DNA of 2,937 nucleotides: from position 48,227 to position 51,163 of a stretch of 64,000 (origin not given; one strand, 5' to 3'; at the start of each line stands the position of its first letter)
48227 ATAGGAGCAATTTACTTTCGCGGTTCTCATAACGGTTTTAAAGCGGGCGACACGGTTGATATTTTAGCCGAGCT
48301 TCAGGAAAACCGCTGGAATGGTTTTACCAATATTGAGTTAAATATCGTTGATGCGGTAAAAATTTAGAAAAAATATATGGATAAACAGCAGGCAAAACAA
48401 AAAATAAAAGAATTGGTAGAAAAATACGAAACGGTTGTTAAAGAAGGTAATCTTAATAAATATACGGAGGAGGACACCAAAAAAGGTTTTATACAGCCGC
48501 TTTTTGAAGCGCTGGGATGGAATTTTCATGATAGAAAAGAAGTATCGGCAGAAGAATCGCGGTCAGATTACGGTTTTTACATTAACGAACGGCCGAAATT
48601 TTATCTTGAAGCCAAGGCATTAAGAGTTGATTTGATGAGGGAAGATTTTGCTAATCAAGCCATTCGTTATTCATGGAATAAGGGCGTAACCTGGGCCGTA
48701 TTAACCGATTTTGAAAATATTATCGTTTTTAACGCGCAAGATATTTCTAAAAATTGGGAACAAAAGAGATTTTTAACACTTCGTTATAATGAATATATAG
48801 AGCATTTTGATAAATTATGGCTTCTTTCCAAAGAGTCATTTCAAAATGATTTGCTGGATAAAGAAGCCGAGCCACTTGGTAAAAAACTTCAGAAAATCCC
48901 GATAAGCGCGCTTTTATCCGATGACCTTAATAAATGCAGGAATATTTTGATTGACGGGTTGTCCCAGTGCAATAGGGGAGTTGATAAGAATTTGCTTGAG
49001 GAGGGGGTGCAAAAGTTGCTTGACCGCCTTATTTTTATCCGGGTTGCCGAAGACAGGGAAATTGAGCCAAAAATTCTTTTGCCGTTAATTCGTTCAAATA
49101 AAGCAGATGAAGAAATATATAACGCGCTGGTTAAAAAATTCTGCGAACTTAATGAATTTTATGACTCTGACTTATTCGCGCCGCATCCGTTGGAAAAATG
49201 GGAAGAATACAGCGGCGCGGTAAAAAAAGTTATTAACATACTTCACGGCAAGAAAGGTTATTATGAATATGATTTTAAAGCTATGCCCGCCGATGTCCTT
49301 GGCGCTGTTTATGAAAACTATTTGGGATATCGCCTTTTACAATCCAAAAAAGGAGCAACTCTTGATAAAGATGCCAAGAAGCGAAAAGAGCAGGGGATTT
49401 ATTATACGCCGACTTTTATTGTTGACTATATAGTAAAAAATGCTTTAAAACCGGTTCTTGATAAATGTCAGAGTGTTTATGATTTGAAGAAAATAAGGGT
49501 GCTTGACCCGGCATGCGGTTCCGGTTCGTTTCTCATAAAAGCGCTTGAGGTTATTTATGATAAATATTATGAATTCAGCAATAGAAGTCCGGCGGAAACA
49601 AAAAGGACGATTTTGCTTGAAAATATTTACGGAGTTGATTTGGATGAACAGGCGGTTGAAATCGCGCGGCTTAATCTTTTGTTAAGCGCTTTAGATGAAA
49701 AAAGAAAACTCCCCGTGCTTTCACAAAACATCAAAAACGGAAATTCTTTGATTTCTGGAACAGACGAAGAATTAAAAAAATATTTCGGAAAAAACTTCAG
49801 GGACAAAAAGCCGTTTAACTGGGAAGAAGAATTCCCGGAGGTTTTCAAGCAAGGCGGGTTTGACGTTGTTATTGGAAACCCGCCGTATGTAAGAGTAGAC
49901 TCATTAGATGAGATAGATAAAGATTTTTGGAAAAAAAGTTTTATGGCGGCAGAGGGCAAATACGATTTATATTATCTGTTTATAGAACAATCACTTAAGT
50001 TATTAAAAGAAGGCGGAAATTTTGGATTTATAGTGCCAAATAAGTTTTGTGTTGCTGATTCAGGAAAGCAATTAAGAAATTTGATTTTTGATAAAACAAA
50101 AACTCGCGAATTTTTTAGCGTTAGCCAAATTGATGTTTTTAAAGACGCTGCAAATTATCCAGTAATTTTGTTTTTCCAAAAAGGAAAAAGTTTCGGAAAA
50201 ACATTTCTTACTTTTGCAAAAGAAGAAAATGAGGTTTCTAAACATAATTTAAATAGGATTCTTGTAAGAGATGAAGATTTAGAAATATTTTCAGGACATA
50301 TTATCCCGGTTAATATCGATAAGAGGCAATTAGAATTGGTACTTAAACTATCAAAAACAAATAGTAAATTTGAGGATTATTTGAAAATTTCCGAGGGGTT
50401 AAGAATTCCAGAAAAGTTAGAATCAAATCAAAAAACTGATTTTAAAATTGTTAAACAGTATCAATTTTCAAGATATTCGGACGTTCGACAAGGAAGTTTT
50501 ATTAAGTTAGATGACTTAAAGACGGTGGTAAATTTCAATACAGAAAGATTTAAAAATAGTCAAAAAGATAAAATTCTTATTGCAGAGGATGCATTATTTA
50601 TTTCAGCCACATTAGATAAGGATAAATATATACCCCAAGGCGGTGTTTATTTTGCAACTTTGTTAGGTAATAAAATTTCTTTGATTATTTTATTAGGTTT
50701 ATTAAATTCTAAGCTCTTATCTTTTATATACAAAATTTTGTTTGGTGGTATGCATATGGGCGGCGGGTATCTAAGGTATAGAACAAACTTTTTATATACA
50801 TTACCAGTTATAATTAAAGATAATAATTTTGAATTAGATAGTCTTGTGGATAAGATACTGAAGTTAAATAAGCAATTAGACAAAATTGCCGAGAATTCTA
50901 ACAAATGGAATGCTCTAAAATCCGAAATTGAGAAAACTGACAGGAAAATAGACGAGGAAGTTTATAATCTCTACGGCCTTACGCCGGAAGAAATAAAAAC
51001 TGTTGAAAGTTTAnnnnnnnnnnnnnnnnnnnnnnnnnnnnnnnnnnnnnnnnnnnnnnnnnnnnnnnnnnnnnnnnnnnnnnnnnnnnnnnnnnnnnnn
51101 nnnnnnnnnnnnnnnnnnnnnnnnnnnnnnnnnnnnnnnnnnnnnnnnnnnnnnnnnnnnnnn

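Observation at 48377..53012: Type IIG RM enzyme translationally coupled to a split HipA-like kinase (HipT-like + HipS-like), bracketed by a duplicated RM 3' end and followed by hicBA: candidate new RM-linked kinase defense/abortive-infection module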

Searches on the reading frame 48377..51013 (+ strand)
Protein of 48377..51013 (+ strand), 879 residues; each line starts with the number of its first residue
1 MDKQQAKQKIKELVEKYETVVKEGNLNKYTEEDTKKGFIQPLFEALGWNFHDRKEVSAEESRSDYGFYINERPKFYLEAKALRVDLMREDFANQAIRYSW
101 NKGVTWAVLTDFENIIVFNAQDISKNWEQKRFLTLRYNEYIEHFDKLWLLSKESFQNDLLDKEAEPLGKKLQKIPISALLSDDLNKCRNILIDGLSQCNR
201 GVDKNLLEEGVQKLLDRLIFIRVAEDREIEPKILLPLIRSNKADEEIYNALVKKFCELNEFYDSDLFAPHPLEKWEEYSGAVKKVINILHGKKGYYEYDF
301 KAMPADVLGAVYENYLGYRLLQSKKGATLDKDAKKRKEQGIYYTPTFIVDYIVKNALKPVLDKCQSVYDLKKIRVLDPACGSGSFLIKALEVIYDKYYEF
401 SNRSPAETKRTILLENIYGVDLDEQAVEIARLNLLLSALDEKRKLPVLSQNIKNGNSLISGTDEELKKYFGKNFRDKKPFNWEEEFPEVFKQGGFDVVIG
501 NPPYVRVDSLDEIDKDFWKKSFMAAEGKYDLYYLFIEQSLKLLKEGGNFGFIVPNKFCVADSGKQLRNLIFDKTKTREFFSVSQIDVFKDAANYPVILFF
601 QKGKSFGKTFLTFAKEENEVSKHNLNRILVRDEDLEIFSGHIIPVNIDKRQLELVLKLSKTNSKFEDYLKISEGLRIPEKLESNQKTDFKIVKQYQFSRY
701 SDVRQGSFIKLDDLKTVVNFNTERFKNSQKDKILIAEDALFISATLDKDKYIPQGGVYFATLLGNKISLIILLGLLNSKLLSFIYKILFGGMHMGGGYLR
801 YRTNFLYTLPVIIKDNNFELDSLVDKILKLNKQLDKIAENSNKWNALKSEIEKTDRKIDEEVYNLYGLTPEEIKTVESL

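Call 3: search_protein_families(library=pfam, proteins=[window:48377-51013:+], max_evalue=1)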
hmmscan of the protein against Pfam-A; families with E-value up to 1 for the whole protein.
window:48377-51013:+ (879 aa): 12 families
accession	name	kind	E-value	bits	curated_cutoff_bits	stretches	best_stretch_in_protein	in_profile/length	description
PF07669.17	Eco57I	-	6.7e-45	153.7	25.3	1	415-588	1-171/171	Eco57I restriction-modification methylase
PF02384.22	N6_Mtase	-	1.9e-24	87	20.4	1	333-635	19-265/311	N-6 DNA Methylase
PF20473.4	MmeI_Mtase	-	1.4e-16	60.9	27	1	369-575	17-220/259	MmeI, DNA-methyltransferase domain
PF01170.24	UPF0020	-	3.6e-07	30.5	22.3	1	374-435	31-97/197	RMKL-like, methyltransferase domain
PF12950.13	TaqI_C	-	4.7e-07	30.5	26.5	1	723-810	35-117/118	TaqI-like C-terminal specificity domain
PF04313.20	HSDR_N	-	1.4e-05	25.5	25.1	2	28-62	1-35/198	Type I restriction enzyme R protein N terminus (HSDR_N)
PF13847.12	Methyltransf_31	-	0.00095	19.3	27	1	371-433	3-47/145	Methyltransferase domain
PF13588.12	HSDR_N_2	-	0.0099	16.4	25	1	56-125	32-101/110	Type I restriction enzyme R protein N terminus (HSDR_N)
PF03564.21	DUF1759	-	0.029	14.8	25.4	1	804-866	79-139/148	Protein of unknown function (DUF1759)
PF06325.19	PrmA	-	0.052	13.5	22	1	415-448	185-218/296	Ribosomal protein L11 methyltransferase (PrmA)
PF04669.19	PBDC1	-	0.074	13.4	28.5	0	237-285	27-77/126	PBDC1 protein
PF11599.14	AviRa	-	0.08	12.8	25.7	0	363-436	41-99/232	RRNA methyltransferase AviRa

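Call 4: search_protein_families(library=ncbifam, proteins=[window:48377-51013:+], max_evalue=1)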
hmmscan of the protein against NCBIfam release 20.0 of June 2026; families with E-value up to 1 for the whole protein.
window:48377-51013:+ (879 aa): 12 families
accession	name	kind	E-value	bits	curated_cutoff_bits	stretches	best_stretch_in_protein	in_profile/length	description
NF033452.1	BREX_1_MTaseX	exception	1e-32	113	500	2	362-445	303-386/1210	BREX-1 system adenine-specific DNA-methyltransferase PglX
NF033451.1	BREX_2_MTaseX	equivalog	1.3e-28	99.4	400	1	334-574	190-442/1185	BREX-2 system adenine-specific DNA-methyltransferase PglX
NF033455.1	BREX_6_MTaseX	exception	4e-21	74.3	900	2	367-439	324-401/1319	BREX-6 system adenine-specific DNA-methyltransferase PglX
TIGR02987.1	met_A_Alw26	exception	3.6e-18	65.6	353.5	2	337-507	1-125/523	Alw26I/Eco31I/Esp3I family type II restriction adenine-specific DNA-methyltransferase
NF033454.1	BREX_5_MTaseX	exception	9.4e-18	63.2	900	2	371-438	301-368/1404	BREX-5 system adenine-specific DNA-methyltransferase PglX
NF047738.1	antiphage_MADS2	equivalog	7.4e-14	50.9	720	1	336-593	307-554/654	methylation-associated defense system DNA methyltransferase MAD2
TIGR03534.1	RF_mod_PrmC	equivalog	3.8e-08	33.1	199.1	1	369-549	86-215/253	peptide chain release factor N(5)-glutamine methyltransferase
NF011529.0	PRK14968.1-3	equivalog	0.00036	20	162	1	492-569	96-172/198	putative methyltransferase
TIGR03533.1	L3_gln_methyl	equivalog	0.0037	16.6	229.7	1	491-530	186-225/284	50S ribosomal protein L3 N(5)-glutamine methyltransferase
NF008748.0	PRK11783.1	equivalog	0.025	12.8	466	1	370-395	191-216/704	bifunctional 23S rRNA (guanine(2069)-N(7))-methyltransferase RlmK/23S rRNA (guanine(2445)-N(2))-methyltransferase RlmL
TIGR01177.1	TIGR01177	hypoth_equivalog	0.029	13.7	316.55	1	374-389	185-200/330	TIGR01177 family methyltransferase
TIGR00536.1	hemK_fam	subfamily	0.047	12.8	115.5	0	494-519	182-207/286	HemK family protein methyltransferase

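Call 5: search_protein_families(library=padloc, proteins=[window:48377-51013:+], max_evalue=1)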
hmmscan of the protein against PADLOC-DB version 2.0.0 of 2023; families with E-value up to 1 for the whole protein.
window:48377-51013:+ (879 aa): 81 families (the best 25 are shown)
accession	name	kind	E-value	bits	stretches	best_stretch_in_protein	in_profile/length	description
PDLC03604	REase_MTase_IIG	-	1.3e-113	378.9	2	1-613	1-658/1011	Type IIG restriction enzyme-methyltransferase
PDLC03609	REase_MTase_IIG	-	6e-59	197.8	3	370-622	434-684/1066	Type IIG restriction enzyme-methyltransferase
PDLC03335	MTase_II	-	2.9e-48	162.9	1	325-629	65-331/607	Type II methyltransferase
PDLC03612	REase_MTase_IIG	-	1.3e-42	144.2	5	474-624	782-938/1247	Type IIG restriction enzyme-methyltransferase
PDLC03629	REase_MTase_IIG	-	2.8e-38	129.4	1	333-603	375-689/1182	Type IIG restriction enzyme-methyltransferase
PDLC02643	DrmMI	-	2.1e-35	119.9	3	465-561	838-940/1347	DrmMI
PDLC03235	MTase_II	-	1e-34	118.4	2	296-602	58-355/648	Type II methyltransferase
PDLC02529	PglX|PglXI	-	1.3e-34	117.1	1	332-570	192-437/1189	PglX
PDLC03313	MTase_II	-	4.5e-29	99.4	3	491-606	141-257/563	Type II methyltransferase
PDLC02521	PglX|PglXI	-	5.9e-29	98.7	2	364-453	303-386/1174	PglX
PDLC03250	MTase_II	-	2.3e-28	97.4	3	411-638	257-481/775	Type II methyltransferase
PDLC03630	REase_MTase_IIG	-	4.2e-28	95.7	3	336-439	367-471/1100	Type IIG restriction enzyme-methyltransferase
PDLC03348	MTase_II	-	4.1e-27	93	1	334-576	215-428/727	Type II methyltransferase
PDLC03596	REase_MTase_IIG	-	6.6e-27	91.9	3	476-605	692-822/1148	Type IIG restriction enzyme-methyltransferase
PDLC02525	PglX|PglXI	-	2.5e-26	90.5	3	368-456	280-365/607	PglX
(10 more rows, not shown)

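Call 46: find_homologous_proteins(query=window:48377-51013:+, max_evalue=1e-50)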
Query window:48377-51013:+ (879 aa): 7377 proteins with E <= 1e-50 among 8000 candidates; the best 120 are listed.
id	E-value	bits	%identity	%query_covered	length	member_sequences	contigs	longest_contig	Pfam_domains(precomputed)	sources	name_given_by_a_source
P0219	0.0e+0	1962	100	100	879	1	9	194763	PF04313.21,PF02384.23,PF07669.18,PF12950.14,PF01170.25,PF20473.5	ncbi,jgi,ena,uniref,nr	ncbi:MAG: hypothetical protein A3G49_00300 [Candidatus Sungbacteria bacterium RIFCSPLOWO2_12_FULL_41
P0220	0.0e+0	1254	65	100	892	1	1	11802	PF04313.21,PF02384.23,PF07669.18,PF12950.14,PF01170.25,PF20473.5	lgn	-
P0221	0.0e+0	1240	65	100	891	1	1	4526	PF04313.21,PF02384.23,PF07669.18,PF12950.14,PF01170.25,PF20473.5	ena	-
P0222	0.0e+0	1211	63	100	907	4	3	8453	PF04313.21,PF02384.23,PF07669.18,PF12950.14,PF01170.25,PF20473.5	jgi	-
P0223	0.0e+0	1191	62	100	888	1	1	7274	PF02384.23,PF07669.18,PF12950.14,PF01170.25,PF20473.5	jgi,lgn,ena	-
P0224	0.0e+0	1181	65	94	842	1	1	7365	PF02384.23,PF07669.18,PF12950.14,PF20473.5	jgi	-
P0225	0.0e+0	1152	61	99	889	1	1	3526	PF04313.21,PF02384.23,PF07669.18,PF12950.14,PF01170.25,PF20473.5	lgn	-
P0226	0.0e+0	1123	63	92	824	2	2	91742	PF02384.23,PF07669.18,PF12950.14,PF01170.25,PF20473.5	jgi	-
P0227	0.0e+0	1056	64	90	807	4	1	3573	PF02384.23,PF07669.18,PF12950.14,PF01170.25,PF20473.5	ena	-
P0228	1.3e-292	991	55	100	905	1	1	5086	PF04313.21,PF02384.23,PF07669.18,PF12950.14,PF01170.25,PF20473.5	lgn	-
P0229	1.4e-289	981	54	100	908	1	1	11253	PF04313.21,PF02384.23,PF07669.18,PF12950.14,PF13588.13,PF20473.5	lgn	-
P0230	7.8e-289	979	53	98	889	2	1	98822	PF02384.23,PF07669.18,PF12950.14,PF01170.25,PF20473.5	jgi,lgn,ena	-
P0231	1.0e-279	949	54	99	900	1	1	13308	PF04313.21,PF02384.23,PF07669.18,PF12950.14,PF01170.25,PF20473.5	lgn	-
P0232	1.2e-273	929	54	100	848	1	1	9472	PF04313.21,PF02384.23,PF07669.18,PF12950.14,PF01170.25,PF20473.5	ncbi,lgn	-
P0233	5.9e-272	923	52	100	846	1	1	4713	PF04313.21,PF02384.23,PF07669.18,PF12950.14,PF01170.25,PF13588.13,PF20473.5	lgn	-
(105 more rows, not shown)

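Call 48: find_encoding_contigs(protein=P0220, flank=3000, max_places=2)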
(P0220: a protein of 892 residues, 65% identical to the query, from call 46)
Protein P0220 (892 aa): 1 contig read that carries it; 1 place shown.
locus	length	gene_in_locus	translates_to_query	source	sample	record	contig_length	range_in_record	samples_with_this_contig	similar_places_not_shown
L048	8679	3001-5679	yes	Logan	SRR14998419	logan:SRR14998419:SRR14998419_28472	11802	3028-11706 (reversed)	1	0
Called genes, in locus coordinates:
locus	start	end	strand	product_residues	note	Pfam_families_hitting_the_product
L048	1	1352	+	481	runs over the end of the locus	?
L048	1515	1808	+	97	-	-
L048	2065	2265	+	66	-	-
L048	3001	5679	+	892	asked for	PF04313:HSDR_N (faint), PF02384:N6_Mtase, PF01170:UPF0020 (weak), PF20473:MmeI_Mtase, PF07669:Eco57I, PF12950:TaqI_C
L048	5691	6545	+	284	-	PF01878:EVE (weak), PF06250:YhcG_C, PF01939:NucS_C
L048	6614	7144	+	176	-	-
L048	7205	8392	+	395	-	-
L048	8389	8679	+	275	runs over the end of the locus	-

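Call 49: find_encoding_contigs(protein=P0222, flank=3000, max_places=2)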
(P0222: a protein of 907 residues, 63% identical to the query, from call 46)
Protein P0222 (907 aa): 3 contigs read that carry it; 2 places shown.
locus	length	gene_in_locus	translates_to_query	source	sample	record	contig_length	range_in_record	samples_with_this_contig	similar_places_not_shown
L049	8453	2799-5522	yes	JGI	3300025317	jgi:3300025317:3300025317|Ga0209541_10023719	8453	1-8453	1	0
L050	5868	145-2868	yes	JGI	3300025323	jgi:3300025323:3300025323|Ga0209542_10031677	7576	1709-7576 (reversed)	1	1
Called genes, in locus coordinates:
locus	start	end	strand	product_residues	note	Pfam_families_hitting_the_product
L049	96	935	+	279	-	PF02498:Bro-N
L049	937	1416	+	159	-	-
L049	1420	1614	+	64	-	PF12728:HTH_17, PF00376:MerR (weak), PF13411:MerR_1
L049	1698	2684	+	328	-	PF13546:DDE_5, PF01609:DDE_Tnp_1, PF04693:DDE_Tnp_2 (weak)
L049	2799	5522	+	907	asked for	PF04313:HSDR_N (faint), PF02384:N6_Mtase, PF01170:UPF0020 (faint), PF20473:MmeI_Mtase, PF07669:Eco57I, PF12950:TaqI_C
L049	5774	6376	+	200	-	PF00931:NB-ARC (faint), PF13173:AAA_14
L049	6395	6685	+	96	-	PF13635:DUF4143 (weak)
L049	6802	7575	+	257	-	-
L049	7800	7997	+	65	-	PF18929:DUF5678 (weak)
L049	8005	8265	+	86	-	-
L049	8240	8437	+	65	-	-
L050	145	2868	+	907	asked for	PF04313:HSDR_N (faint), PF02384:N6_Mtase, PF01170:UPF0020 (faint), PF20473:MmeI_Mtase, PF07669:Eco57I, PF12950:TaqI_C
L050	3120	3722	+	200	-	PF00931:NB-ARC (faint), PF13173:AAA_14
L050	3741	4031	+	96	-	PF13635:DUF4143 (weak)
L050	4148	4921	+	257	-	-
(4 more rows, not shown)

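Call 50: find_encoding_contigs(protein=P0226, flank=3000, max_places=2)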
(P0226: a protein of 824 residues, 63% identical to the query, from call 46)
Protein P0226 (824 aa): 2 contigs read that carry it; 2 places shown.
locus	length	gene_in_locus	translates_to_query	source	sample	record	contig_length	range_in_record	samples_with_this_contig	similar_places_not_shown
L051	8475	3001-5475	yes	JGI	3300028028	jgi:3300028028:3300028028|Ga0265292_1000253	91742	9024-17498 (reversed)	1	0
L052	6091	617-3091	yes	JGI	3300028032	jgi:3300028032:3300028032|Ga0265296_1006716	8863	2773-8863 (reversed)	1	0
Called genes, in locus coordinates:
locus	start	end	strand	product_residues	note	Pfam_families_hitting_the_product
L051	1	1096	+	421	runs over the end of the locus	PF11104:PilM_2 (faint), PF02491:SHS2_FTSA, PF06723:MreB_Mbl, PF14450:FtsA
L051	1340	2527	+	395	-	PF00091:Tubulin, PF12327:FtsZ_C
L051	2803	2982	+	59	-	-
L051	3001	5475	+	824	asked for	PF02384:N6_Mtase, PF01170:UPF0020 (faint), PF20473:MmeI_Mtase, PF07669:Eco57I, PF12950:TaqI_C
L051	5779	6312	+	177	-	PF00717:Peptidase_S24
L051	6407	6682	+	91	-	PF01541:GIY-YIG (weak)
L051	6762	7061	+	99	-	-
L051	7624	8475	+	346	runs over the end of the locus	-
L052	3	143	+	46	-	?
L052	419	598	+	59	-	-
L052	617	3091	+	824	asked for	PF02384:N6_Mtase, PF01170:UPF0020 (faint), PF20473:MmeI_Mtase, PF07669:Eco57I, PF12950:TaqI_C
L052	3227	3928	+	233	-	PF00717:Peptidase_S24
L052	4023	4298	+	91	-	PF01541:GIY-YIG (weak)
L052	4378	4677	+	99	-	-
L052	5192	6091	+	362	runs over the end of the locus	-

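Call 51: find_encoding_contigs(protein=P0223, flank=3000, max_places=2)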
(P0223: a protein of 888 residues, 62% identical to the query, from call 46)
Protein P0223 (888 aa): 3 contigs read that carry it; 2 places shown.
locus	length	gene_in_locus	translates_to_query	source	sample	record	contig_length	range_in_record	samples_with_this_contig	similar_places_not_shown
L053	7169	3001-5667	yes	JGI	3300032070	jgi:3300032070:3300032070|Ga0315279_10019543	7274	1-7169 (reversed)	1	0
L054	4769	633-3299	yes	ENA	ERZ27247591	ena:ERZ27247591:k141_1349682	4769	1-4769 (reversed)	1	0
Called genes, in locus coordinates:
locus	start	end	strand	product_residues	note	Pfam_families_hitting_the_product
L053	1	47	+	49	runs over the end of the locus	?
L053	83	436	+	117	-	PF01371:Trp_repressor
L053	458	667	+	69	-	-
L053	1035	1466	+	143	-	-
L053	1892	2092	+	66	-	PF00313:CSD, PF08206:OB_RNB (weak)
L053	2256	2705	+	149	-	PF23477:zf_Tbcl_2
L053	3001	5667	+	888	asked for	PF02384:N6_Mtase, PF20473:MmeI_Mtase, PF01170:UPF0020 (faint), PF07669:Eco57I, PF12950:TaqI_C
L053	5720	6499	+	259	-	-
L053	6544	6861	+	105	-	-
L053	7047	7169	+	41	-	?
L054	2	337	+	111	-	?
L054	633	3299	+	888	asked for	PF02384:N6_Mtase, PF20473:MmeI_Mtase, PF01170:UPF0020 (faint), PF07669:Eco57I, PF12950:TaqI_C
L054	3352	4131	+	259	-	-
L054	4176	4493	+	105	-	-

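Call 55: search_protein_families(library=pfam, proteins=[L053:5720-6496:+, L053:6544-6858:+, L048:5691-6542:+], max_evalue=0.01)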
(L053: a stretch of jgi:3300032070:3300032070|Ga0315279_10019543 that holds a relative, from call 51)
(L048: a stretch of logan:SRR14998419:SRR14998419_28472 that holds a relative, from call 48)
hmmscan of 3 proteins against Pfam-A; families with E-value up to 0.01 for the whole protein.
L053:5720-6496:+ (259 aa): 2 families
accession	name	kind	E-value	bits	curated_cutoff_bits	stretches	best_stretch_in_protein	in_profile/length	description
PF12686.12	DUF3800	-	0.0011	20.1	21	1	3-197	1-146/149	Protein of unknown function (DUF3800)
PF08349.16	DUF1722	-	0.0098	16.6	22.5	0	217-257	58-99/117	Protein of unknown function (DUF1722)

L053:6544-6858:+ (105 aa): 0 families

L048:5691-6542:+ (284 aa): 4 families
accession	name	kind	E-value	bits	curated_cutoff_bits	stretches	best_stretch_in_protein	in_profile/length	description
PF06250.17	YhcG_C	-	2.6e-10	40.8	32.5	1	172-278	38-143/157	YhcG PDDEXK nuclease domain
PF01939.22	NucS_C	-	6.5e-10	39.5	24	1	191-260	26-93/124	Endonuclease NucS C-terminal domain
PF01878.24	EVE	-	3.6e-07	30.7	23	1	39-112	33-113/145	EVE domain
PF14281.12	PDDEXK_4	-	0.0062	16.9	22.3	1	183-265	62-142/183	PD-(D/E)XK nuclease superfamily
